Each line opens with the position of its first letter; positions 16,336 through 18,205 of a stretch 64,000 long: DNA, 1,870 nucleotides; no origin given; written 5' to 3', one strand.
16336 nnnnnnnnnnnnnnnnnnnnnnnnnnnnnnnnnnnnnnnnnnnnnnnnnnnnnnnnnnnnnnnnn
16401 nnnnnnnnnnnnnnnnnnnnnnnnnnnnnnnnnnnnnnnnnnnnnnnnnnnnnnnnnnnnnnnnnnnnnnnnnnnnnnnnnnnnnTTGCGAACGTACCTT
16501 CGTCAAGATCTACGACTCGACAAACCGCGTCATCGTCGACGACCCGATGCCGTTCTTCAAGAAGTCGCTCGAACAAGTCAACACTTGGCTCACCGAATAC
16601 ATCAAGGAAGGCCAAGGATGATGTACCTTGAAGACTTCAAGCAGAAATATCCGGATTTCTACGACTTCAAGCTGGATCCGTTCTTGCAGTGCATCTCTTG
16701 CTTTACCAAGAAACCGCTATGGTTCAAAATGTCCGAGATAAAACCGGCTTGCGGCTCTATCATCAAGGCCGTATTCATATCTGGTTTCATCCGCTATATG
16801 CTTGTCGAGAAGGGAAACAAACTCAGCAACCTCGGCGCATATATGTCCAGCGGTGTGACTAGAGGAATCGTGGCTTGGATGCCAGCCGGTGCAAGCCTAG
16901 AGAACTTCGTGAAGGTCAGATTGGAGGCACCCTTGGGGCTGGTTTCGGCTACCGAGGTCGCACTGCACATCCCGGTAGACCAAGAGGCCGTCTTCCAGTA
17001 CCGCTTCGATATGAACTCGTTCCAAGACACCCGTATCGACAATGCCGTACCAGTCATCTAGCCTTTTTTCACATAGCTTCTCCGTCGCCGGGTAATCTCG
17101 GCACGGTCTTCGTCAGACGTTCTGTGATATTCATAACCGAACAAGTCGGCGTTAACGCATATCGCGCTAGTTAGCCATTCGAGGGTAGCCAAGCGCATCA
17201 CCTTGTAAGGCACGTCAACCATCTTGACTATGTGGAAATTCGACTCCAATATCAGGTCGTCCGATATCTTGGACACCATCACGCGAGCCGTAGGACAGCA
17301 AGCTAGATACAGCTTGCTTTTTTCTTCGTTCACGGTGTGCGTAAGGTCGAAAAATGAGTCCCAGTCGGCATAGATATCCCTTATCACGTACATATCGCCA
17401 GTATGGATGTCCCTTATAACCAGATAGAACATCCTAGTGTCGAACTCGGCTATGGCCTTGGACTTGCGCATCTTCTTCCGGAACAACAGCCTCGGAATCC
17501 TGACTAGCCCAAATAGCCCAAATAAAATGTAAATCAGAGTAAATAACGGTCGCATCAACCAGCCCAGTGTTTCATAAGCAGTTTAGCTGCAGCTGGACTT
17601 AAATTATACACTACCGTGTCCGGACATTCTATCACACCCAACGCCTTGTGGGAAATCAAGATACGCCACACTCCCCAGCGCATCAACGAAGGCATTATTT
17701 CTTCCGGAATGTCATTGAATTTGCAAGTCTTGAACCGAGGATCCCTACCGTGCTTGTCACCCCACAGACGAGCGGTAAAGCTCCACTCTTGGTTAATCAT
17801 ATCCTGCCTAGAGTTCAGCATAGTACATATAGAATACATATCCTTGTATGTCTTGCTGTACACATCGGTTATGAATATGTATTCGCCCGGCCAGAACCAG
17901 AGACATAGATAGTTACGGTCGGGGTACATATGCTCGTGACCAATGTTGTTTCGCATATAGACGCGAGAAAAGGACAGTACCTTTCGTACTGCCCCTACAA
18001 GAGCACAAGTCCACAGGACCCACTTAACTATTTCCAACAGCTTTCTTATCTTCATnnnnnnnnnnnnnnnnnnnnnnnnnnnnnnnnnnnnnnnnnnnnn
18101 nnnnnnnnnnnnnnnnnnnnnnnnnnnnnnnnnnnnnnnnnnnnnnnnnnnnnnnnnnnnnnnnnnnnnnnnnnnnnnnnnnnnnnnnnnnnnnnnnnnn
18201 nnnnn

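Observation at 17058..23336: Six-member paralogous family of single-pass membrane proteins flanking the 1043-aa gene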

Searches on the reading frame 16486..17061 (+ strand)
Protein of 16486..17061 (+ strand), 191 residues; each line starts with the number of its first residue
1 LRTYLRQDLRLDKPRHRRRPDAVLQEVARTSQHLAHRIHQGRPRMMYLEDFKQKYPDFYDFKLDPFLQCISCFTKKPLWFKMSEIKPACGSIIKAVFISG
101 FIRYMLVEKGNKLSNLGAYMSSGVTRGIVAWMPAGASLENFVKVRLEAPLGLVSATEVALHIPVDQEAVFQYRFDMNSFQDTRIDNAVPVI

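Call 29: search_protein_families(library=pfam, proteins=[window:16486-17061:+], max_evalue=0.01)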
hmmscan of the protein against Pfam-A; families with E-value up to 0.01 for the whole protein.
window:16486-17061:+ (191 aa): 0 families

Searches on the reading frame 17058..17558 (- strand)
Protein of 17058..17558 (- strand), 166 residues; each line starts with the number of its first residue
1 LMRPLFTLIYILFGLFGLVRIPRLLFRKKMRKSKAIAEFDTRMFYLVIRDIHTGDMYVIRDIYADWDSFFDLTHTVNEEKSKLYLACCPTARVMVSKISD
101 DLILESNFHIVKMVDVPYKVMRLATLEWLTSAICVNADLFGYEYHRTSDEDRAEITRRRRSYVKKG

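Call 6: search_protein_families(library=phrogs, proteins=[window:17058-17558:-], max_evalue=1)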
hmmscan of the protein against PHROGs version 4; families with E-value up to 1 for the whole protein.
window:17058-17558:- (166 aa): 0 families

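Call 7: search_protein_families(library=pfam, proteins=[window:17058-17558:-], max_evalue=1)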
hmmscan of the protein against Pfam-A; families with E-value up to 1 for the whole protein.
window:17058-17558:- (166 aa): 0 families

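Call 85: search_protein_families(library=ncbifam, proteins=[window:17058-17555:-], max_evalue=1)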
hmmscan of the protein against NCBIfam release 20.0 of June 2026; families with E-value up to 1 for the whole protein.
window:17058-17555:- (165 aa): 0 families

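Call 86: search_protein_families(library=padloc, proteins=[window:17058-17555:-], max_evalue=1)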
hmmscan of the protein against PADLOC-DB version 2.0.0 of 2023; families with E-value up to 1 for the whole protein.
window:17058-17555:- (165 aa): 0 families

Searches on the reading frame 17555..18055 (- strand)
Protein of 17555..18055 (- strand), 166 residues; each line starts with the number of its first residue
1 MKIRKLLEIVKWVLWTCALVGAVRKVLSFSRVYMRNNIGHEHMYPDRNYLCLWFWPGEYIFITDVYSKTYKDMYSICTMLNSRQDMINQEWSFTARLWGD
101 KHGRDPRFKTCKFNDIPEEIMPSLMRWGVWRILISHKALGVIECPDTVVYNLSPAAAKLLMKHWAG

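Call 6: search_protein_families(library=phrogs, proteins=[window:17555-18055:-], max_evalue=1)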
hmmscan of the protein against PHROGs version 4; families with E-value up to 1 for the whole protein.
window:17555-18055:- (166 aa): 1 family
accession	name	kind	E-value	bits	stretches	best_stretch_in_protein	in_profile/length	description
phrog_26895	-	unknown function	0.16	13.2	0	138-161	48-71/79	-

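Call 7: search_protein_families(library=pfam, proteins=[window:17555-18055:-], max_evalue=1)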
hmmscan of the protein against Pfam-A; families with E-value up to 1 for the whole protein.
window:17555-18055:- (166 aa): 2 families
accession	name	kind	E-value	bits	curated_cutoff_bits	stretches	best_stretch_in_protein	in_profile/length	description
PF16510.12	P22_portal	-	0.067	12.1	26.1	1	55-97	269-316/594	Phage P22-like portal protein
PF16028.10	SLC3A2_N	-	0.11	12.6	27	1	2-28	32-58/77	Solute carrier family 3 member 2 N-terminus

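Call 85: search_protein_families(library=ncbifam, proteins=[window:17555-18055:-], max_evalue=1)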
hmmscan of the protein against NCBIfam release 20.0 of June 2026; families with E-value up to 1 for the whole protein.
window:17555-18055:- (166 aa): 0 families

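Call 86: search_protein_families(library=padloc, proteins=[window:17555-18055:-], max_evalue=1)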
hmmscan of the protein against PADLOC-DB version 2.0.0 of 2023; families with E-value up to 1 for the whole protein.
window:17555-18055:- (166 aa): 0 families

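Call 96: find_related_loci(query=window:17555-18055:-, collection=genome_contigs, flank=8000)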
Query window:17555-18055:- (166 aa) in genome_contigs; peptide patterns used: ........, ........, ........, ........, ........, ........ (x = any residue, [..] = any of these).
19 stretches matched a pattern, but none encodes a relative of the query by tblastn (E <= 1e-3).

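Call 97: find_related_loci(query=window:17555-18055:-, collection=viral_contigs, flank=8000)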
Query window:17555-18055:- (166 aa) in viral_contigs; peptide patterns used: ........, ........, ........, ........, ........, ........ (x = any residue, [..] = any of these).
No stretch of DNA in the collection matches any of the patterns.
